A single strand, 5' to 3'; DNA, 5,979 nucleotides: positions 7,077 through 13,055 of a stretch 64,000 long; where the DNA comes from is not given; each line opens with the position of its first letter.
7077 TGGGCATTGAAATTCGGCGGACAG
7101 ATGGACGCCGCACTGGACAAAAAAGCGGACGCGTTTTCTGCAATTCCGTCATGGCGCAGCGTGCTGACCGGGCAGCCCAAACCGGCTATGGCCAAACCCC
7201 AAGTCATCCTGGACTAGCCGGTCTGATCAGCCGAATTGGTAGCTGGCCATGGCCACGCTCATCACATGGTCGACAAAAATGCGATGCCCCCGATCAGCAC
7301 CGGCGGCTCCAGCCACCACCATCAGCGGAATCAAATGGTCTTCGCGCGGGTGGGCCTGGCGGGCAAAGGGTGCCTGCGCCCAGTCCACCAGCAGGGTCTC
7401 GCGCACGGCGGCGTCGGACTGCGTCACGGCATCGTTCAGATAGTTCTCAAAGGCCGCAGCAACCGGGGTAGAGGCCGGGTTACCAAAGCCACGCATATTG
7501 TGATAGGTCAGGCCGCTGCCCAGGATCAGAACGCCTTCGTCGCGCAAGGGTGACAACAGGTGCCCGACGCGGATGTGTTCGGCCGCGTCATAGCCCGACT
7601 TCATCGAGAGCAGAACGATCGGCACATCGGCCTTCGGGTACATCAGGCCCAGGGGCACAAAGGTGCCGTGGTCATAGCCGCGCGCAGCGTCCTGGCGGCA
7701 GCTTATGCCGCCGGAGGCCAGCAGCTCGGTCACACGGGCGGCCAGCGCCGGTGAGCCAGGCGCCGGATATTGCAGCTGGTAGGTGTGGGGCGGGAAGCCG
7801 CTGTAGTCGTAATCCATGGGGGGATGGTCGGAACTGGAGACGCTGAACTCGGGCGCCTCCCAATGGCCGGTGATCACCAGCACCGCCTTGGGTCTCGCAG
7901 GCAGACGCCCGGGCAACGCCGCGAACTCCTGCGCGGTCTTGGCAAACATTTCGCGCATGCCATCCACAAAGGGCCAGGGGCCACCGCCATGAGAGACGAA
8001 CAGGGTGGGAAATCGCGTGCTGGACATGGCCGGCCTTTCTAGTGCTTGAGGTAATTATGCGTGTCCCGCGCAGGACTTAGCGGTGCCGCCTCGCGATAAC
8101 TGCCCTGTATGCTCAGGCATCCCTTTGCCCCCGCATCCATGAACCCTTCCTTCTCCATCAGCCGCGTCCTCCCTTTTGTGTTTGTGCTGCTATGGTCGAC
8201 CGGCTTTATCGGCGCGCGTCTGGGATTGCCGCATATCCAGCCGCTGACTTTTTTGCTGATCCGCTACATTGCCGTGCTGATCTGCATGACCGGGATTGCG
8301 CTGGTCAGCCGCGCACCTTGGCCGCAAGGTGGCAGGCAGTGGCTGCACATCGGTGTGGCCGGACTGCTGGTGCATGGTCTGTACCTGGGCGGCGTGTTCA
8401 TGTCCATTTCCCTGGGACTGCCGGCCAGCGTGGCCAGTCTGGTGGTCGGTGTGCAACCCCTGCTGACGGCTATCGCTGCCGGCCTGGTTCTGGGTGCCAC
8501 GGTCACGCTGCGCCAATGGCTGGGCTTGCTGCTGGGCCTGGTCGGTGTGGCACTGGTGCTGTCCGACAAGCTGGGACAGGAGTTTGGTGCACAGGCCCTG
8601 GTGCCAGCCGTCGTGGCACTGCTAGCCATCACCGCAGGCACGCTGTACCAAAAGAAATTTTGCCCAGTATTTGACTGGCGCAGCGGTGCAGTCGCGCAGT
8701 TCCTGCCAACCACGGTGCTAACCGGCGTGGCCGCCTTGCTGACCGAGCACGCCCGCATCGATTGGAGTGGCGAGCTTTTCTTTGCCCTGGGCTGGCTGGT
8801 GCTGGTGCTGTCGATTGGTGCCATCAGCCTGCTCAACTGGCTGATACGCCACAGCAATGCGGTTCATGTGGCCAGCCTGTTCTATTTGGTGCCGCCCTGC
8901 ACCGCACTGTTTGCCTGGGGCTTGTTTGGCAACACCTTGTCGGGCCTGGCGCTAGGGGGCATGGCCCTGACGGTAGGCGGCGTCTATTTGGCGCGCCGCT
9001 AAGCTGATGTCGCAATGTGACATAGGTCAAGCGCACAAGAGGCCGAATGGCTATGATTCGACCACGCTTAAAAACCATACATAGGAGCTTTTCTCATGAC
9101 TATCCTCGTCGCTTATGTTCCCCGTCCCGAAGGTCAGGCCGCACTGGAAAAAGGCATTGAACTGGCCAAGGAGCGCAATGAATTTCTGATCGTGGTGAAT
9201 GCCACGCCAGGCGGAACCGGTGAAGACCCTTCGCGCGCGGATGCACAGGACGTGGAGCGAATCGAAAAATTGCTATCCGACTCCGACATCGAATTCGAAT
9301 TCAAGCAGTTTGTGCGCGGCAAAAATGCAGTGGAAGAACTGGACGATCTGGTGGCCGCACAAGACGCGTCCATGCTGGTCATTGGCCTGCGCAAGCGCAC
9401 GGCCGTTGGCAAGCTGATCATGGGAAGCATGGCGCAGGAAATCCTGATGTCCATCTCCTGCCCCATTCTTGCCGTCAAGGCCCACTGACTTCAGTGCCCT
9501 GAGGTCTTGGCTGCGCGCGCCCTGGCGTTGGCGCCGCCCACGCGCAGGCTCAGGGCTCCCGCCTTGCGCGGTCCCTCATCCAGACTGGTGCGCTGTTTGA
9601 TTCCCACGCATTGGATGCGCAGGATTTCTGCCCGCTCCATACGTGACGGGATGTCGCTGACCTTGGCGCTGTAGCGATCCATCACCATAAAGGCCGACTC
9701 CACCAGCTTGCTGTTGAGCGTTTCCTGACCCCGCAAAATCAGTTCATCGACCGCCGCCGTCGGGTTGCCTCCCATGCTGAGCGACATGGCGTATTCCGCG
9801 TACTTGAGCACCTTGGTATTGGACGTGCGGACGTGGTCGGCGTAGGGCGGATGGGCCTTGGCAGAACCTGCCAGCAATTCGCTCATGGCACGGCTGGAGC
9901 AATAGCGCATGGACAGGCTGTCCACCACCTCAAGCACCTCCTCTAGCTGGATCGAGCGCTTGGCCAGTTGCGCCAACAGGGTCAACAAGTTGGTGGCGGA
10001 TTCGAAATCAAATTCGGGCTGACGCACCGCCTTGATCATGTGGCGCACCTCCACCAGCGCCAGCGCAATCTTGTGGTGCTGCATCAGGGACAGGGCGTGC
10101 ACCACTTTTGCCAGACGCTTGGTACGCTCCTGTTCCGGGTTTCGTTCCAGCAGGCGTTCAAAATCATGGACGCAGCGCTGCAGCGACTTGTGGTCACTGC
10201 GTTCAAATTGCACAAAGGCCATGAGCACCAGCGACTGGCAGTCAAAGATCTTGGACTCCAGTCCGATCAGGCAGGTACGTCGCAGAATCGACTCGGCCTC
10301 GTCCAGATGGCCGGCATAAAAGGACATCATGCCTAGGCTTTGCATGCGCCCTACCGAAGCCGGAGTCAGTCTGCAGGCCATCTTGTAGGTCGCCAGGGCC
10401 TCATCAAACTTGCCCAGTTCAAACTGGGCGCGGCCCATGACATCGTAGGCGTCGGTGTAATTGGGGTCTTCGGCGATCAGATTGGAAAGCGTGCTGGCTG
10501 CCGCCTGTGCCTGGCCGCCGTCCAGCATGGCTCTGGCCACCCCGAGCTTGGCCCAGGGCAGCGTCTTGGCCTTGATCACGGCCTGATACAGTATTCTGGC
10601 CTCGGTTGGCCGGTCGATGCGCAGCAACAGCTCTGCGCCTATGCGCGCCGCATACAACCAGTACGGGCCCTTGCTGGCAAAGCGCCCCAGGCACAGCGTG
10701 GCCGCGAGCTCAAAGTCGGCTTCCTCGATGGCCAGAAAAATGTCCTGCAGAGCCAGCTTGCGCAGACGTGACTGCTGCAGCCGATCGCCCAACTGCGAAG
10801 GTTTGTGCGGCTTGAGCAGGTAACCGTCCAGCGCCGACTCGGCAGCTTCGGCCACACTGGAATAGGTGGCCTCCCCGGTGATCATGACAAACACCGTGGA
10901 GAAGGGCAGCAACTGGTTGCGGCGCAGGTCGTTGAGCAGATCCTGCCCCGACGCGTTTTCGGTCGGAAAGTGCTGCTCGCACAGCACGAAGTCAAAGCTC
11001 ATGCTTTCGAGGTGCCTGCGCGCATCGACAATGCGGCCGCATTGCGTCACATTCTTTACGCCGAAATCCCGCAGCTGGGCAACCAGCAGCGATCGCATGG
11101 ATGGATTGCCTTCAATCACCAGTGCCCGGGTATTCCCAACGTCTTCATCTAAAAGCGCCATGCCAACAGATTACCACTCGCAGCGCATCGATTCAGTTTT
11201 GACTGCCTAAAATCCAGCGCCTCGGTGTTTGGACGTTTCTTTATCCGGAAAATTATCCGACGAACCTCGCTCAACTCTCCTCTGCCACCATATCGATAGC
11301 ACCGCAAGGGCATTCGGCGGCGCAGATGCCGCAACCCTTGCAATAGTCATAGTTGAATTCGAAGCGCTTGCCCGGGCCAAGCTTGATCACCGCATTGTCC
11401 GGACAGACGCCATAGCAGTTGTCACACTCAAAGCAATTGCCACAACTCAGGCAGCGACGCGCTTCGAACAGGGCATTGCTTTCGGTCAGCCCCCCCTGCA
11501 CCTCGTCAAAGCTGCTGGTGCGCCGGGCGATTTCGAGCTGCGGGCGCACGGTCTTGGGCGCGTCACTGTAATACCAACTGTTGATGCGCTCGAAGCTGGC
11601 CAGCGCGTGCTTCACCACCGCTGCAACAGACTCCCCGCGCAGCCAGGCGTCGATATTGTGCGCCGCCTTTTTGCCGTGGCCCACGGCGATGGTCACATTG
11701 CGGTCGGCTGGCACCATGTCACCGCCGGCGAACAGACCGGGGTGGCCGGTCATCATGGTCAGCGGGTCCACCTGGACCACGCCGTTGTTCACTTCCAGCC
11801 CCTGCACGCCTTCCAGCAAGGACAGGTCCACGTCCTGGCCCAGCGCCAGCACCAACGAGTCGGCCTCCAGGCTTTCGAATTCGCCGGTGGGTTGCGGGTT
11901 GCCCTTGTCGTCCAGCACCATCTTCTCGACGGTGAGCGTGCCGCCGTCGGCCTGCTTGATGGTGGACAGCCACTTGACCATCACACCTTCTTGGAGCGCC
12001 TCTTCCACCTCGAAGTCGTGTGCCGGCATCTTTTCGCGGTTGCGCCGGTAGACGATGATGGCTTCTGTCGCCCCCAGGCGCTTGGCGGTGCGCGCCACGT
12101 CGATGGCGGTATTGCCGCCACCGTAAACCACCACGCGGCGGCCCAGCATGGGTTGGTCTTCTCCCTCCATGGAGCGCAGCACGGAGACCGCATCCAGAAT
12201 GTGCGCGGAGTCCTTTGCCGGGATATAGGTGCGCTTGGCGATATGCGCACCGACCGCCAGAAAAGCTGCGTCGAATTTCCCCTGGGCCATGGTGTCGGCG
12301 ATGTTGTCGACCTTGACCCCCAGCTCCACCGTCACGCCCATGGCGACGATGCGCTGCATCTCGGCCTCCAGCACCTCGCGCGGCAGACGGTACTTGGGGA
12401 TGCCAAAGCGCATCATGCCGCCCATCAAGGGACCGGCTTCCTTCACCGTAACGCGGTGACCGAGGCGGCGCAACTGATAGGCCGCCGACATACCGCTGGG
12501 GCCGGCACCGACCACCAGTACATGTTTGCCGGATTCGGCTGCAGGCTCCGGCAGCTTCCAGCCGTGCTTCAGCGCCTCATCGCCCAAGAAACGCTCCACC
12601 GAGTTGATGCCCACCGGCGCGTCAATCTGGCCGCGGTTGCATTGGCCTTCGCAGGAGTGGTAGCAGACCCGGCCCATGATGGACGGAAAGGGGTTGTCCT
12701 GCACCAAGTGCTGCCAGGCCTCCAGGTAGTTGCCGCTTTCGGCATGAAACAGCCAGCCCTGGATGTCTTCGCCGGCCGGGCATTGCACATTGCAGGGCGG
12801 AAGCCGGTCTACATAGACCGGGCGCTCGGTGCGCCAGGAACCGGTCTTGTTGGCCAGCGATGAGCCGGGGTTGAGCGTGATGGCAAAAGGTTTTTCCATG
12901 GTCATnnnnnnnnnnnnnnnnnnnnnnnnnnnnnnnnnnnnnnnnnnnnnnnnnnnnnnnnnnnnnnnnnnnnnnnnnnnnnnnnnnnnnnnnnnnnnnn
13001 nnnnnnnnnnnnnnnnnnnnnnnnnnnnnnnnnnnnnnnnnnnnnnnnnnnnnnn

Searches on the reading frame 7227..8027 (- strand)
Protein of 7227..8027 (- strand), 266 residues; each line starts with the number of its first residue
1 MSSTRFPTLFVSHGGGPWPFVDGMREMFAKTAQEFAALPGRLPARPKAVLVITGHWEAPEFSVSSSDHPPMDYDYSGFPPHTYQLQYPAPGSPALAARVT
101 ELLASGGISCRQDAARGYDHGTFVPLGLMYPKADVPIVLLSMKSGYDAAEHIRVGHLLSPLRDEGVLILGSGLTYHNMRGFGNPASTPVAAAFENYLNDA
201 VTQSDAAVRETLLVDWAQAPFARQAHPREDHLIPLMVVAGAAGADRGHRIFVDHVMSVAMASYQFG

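Call 74: search_protein_families(library=pfam, proteins=[window:7227-8027:-], max_evalue=0.001)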
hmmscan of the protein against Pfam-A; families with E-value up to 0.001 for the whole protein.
window:7227-8027:- (266 aa): 1 family
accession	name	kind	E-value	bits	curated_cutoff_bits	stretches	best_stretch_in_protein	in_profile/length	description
PF02900.23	LigB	-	1.1e-27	97.2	26.3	1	12-247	6-248/269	Catalytic LigB subunit of aromatic ring-opening dioxygenase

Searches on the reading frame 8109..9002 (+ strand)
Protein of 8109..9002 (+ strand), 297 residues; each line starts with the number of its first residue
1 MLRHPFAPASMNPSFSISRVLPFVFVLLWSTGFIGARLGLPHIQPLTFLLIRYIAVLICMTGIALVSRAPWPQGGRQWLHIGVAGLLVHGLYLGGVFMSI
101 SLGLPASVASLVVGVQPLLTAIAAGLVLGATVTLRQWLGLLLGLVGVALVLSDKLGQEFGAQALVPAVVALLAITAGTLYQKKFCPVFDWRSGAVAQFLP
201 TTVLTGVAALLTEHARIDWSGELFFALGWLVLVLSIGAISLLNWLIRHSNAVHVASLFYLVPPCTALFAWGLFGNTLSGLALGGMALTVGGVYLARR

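Call 74: search_protein_families(library=pfam, proteins=[window:8109-9002:+], max_evalue=0.001)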
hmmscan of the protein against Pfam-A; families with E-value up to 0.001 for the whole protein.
window:8109-9002:+ (297 aa): 2 families
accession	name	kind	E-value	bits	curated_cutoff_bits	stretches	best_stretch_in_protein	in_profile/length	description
PF00892.27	EamA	-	3e-23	83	28.2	2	23-151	8-134/135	EamA-like transporter family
PF03151.22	TPT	-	0.00081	19.3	30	1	92-185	76-168/291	Triose-phosphate Transporter family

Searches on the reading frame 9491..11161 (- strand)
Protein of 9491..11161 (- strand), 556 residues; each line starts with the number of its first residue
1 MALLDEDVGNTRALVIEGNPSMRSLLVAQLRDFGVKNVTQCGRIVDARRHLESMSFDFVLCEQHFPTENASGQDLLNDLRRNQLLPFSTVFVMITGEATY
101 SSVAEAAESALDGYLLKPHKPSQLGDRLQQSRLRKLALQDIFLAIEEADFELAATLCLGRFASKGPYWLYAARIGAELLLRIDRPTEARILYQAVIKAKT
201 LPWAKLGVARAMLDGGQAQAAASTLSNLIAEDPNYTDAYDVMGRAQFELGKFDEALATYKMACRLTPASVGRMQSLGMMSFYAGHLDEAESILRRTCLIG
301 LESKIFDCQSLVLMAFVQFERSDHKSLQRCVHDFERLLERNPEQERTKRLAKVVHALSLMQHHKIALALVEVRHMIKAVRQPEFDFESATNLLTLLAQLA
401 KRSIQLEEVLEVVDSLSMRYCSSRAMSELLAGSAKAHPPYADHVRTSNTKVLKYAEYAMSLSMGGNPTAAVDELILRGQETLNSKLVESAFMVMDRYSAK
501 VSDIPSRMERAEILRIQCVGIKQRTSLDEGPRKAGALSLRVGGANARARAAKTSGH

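Call 70: search_protein_families(library=pfam, proteins=[window:9491-11161:-], max_evalue=0.00001)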
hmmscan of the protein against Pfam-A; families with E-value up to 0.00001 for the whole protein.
window:9491-11161:- (556 aa): 8 families
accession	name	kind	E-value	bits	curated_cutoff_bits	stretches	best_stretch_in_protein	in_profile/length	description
PF00072.30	Response_reg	-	4.1e-12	46.7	30.2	1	14-128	2-110/111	Response regulator receiver domain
PF07719.23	TPR_2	-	6.2e-08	32.6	27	0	237-268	2-33/34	Tetratricopeptide repeat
PF13174.12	TPR_6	-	6.5e-08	33.2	26.3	0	241-262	5-26/33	Tetratricopeptide repeat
PF13428.12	TPR_14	-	8.8e-08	32.6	23.5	0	237-270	2-35/44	Tetratricopeptide repeat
PF14559.12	TPR_19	-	1.7e-07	31.9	25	1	213-262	2-51/68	Tetratricopeptide repeat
PF23914.1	TPR_CcmH_CycH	-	1.5e-06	28.6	42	0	214-269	99-154/158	Cytochrome c-type biogenesis protein H TPR domain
PF13432.12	TPR_16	-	3.3e-06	27.9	32.7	0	209-269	4-64/65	Tetratricopeptide repeat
PF13414.12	TPR_11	-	4.7e-06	26.6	26.8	0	243-269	1-27/42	TPR repeat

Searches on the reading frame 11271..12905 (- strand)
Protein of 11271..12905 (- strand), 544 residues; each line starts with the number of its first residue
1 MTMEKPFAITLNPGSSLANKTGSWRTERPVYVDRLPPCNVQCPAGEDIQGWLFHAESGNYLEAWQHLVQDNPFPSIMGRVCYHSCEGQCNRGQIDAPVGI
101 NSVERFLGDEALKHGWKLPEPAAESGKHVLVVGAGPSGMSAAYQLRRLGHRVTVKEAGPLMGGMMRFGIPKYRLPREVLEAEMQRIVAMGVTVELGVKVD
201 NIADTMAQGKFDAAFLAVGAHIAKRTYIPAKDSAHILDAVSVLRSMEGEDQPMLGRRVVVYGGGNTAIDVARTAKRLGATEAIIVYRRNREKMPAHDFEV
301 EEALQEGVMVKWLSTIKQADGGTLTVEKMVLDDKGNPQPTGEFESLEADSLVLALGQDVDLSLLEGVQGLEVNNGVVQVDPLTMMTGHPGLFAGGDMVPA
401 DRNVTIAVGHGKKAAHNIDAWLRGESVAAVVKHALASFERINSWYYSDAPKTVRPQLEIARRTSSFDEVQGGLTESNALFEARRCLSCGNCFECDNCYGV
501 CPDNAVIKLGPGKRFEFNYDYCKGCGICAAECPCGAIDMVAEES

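Call 70: search_protein_families(library=pfam, proteins=[window:11271-12905:-], max_evalue=0.00001)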
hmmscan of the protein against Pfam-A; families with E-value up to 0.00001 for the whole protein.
window:11271-12905:- (544 aa): 8 families
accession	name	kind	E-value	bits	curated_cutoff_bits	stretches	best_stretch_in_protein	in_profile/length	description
PF07992.20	Pyr_redox_2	-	3.2e-31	109.3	26.1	1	128-411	2-291/291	Pyridine nucleotide-disulphide oxidoreductase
PF14691.11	Fer4_20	-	3.5e-21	75.6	25.8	1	36-115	30-112/113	Dihydroprymidine dehydrogenase domain II, 4Fe-4S cluster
PF13738.12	Pyr_redox_3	-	1.4e-13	51.2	30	1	251-395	160-305/305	Pyridine nucleotide-disulphide oxidoreductase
PF00070.33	Pyr_redox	-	3.8e-11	43.8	22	0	128-159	1-32/82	Pyridine nucleotide-disulphide oxidoreductase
PF13450.12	NAD_binding_8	-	3.3e-08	34.1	21.9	1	131-166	1-36/68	NAD(P)-binding Rossmann-like domain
PF12831.13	FAD_oxidored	-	5.5e-08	33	27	1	129-166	2-39/416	FAD dependent oxidoreductase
PF01266.30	DAO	-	5.9e-07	29.8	27.9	1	129-162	2-35/353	FAD dependent oxidoreductase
PF14697.11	Fer4_21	-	2.2e-06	28.1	35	1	490-539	7-59/59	4Fe-4S dicluster domain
